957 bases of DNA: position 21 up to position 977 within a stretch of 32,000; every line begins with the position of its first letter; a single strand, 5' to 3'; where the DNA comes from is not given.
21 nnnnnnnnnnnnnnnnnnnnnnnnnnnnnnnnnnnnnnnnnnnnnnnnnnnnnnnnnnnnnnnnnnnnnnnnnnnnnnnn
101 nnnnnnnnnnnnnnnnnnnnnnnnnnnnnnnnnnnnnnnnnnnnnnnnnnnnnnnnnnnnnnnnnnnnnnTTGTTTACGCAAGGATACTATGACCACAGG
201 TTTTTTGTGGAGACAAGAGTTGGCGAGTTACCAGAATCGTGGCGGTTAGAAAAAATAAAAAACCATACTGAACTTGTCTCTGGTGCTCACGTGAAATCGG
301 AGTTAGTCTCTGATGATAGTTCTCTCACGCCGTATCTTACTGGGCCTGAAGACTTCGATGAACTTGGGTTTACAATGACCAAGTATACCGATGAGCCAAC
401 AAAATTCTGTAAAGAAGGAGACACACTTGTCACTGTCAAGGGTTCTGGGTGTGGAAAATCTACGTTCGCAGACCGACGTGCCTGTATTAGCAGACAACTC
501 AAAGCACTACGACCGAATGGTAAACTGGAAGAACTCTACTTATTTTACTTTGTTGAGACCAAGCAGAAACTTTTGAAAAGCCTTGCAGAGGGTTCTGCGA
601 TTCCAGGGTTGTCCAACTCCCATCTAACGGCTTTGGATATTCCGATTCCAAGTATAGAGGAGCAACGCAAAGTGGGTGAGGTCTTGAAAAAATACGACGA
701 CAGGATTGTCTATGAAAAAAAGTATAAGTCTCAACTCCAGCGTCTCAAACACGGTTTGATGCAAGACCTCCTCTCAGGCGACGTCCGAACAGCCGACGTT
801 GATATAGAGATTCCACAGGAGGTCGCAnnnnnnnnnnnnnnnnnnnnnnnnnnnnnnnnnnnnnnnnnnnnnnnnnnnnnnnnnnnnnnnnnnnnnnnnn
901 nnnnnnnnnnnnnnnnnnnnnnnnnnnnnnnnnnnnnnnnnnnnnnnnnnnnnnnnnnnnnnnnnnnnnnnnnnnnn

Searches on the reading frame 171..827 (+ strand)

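Call 34: search_protein_families(library=pfam, proteins=[window:171-827:+], max_evalue=0.001)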
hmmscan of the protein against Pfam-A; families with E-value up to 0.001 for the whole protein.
window:171-827:+ (219 aa): 1 family
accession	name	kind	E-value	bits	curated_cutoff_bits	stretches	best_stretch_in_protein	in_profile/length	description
PF01420.25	Methylase_S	-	3.2e-16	60.4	22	1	48-190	27-167/168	Type I restriction modification DNA specificity domain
